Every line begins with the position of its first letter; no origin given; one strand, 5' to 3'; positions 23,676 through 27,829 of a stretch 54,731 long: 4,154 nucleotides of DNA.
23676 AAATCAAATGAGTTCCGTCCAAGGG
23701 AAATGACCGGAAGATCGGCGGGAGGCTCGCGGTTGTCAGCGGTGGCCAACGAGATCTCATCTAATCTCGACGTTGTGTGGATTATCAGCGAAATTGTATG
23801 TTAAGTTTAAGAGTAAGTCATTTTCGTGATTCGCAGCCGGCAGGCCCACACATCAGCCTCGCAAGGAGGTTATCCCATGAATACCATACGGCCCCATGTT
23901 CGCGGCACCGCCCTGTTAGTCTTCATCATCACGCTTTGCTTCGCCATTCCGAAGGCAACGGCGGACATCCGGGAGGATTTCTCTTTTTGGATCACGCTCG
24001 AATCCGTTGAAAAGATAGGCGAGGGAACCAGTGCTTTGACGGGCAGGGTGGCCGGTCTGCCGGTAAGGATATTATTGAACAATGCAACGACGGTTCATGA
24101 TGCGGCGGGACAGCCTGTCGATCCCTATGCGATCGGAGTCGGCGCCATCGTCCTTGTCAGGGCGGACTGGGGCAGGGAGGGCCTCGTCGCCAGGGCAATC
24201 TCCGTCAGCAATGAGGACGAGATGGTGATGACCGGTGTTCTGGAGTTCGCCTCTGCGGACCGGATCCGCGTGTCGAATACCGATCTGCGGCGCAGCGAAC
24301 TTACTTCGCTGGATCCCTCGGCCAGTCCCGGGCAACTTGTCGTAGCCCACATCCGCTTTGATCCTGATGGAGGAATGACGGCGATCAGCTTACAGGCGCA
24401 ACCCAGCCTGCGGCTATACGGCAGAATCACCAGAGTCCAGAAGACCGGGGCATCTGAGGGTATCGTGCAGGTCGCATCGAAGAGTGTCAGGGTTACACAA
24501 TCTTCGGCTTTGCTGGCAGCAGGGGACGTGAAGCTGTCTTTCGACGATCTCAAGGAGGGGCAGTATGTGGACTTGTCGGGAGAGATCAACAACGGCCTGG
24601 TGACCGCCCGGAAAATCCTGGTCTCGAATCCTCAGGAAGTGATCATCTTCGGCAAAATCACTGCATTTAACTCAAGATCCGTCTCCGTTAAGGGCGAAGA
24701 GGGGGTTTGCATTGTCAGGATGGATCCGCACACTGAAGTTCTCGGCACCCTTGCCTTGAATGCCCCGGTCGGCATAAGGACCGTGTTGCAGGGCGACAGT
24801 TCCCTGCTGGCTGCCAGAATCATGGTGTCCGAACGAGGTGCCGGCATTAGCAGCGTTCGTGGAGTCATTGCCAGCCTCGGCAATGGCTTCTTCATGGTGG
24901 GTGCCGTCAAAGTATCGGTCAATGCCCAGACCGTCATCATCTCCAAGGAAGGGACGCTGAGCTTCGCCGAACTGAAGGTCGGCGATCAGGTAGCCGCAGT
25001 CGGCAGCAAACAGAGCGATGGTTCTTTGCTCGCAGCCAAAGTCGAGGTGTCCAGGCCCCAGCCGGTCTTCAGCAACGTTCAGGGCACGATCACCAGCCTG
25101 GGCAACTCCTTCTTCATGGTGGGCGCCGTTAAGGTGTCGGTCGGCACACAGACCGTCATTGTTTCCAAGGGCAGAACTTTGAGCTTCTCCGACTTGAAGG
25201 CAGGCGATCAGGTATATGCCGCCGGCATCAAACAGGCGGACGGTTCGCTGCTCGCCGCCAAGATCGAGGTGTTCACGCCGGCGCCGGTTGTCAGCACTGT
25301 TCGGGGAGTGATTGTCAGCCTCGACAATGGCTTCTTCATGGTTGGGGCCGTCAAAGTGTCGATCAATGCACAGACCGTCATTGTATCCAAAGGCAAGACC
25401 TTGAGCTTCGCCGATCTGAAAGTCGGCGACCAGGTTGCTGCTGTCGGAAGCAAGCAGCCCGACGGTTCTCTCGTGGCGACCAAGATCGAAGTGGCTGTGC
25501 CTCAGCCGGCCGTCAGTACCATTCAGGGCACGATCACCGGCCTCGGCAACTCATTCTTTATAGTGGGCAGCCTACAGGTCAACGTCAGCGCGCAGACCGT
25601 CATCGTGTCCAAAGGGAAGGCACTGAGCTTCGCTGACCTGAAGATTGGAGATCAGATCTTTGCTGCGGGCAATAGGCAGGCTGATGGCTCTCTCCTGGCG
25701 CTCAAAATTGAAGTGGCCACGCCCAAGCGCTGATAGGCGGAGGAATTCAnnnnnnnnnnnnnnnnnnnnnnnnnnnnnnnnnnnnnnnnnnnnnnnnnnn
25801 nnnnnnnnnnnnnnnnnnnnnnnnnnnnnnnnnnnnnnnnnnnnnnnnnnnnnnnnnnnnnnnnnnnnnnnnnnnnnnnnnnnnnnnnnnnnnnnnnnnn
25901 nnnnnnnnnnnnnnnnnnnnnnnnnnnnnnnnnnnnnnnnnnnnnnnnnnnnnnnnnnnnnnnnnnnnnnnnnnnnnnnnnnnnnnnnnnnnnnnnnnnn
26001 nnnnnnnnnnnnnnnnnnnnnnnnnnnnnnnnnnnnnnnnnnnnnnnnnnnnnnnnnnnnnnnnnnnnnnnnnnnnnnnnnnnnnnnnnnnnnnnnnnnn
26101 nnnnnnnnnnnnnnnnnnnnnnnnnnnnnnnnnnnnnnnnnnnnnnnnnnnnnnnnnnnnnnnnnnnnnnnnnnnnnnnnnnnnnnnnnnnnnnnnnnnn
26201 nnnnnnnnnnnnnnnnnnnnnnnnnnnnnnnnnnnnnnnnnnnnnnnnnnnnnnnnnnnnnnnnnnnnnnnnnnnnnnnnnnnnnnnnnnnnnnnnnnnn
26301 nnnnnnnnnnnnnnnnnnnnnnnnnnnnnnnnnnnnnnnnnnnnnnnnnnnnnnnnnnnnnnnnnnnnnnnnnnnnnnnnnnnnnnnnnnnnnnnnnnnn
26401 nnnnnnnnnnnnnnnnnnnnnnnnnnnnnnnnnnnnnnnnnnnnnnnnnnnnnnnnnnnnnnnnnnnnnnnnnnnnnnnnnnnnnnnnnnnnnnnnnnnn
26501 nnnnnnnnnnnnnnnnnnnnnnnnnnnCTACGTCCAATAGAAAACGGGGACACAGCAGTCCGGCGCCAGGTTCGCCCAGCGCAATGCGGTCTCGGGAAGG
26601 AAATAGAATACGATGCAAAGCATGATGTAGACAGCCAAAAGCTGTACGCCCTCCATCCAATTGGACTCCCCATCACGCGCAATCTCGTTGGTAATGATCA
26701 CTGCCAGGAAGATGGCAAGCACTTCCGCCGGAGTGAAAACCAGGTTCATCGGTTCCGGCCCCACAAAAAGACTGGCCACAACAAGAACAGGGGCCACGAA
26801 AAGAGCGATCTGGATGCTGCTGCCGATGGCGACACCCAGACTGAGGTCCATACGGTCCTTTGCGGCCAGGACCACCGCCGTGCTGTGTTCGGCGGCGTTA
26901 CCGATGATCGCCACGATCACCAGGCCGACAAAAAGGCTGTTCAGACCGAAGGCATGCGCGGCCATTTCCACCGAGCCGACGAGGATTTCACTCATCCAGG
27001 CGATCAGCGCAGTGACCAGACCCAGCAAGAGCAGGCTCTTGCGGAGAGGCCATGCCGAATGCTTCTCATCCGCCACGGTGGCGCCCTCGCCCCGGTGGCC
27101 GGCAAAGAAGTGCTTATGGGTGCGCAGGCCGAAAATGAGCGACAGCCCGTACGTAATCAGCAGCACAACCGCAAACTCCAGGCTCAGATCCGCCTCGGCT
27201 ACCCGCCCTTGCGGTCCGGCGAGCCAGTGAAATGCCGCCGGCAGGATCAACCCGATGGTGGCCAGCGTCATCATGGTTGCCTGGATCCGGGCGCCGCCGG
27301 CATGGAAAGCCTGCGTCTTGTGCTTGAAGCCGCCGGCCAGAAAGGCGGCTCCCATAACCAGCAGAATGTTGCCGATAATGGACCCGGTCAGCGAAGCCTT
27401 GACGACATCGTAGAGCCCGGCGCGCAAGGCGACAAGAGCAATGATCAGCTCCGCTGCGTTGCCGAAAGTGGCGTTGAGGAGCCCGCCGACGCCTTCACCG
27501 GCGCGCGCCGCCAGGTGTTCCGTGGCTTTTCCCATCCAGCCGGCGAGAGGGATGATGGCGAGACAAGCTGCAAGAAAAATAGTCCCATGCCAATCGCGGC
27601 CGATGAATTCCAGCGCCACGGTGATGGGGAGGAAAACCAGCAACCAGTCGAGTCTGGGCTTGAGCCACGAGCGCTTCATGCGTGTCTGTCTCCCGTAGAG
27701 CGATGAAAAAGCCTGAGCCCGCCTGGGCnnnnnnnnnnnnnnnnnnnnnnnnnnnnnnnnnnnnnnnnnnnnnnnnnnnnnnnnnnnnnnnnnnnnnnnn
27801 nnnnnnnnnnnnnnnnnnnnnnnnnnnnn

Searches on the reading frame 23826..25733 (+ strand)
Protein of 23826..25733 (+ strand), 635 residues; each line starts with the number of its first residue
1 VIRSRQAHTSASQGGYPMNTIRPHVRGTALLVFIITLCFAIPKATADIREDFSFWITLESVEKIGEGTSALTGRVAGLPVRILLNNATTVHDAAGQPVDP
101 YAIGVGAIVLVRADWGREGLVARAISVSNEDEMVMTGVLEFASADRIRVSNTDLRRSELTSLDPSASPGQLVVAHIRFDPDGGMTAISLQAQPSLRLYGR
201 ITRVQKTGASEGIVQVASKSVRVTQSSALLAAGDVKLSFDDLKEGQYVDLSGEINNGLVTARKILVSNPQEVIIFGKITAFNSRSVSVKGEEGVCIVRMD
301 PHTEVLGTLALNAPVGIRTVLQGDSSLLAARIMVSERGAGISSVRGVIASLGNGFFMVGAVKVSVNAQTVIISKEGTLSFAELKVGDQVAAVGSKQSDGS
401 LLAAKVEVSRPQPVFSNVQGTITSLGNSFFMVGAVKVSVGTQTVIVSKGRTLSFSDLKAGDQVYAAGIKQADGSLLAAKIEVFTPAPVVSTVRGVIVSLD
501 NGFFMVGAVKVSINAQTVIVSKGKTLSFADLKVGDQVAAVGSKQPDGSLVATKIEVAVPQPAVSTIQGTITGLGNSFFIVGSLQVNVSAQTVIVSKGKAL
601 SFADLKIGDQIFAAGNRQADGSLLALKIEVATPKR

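Call 10: search_protein_families(library=pfam, proteins=[window:23826-25733:+])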
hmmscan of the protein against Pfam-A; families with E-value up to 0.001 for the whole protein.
window:23826-25733:+ (635 aa): 2 families
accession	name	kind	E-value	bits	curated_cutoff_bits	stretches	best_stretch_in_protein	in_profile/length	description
PF18914.6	DUF5666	-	6.9e-54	180.4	27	4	493-555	1-60/60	Domain of unknown function (DUF5666)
PF01079.26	Hint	-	1.9e-06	28.1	29.7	0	440-483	16-56/213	Hint module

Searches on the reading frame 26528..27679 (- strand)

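Call 10: search_protein_families(library=pfam, proteins=[window:26528-27679:-])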
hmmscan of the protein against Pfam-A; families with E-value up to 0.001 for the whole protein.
window:26528-27679:- (383 aa): 1 family
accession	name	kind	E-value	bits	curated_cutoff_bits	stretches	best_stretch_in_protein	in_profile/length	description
PF01699.29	Na_Ca_ex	-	4.6e-40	137.5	24.9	2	215-359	2-150/151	Sodium/calcium exchanger protein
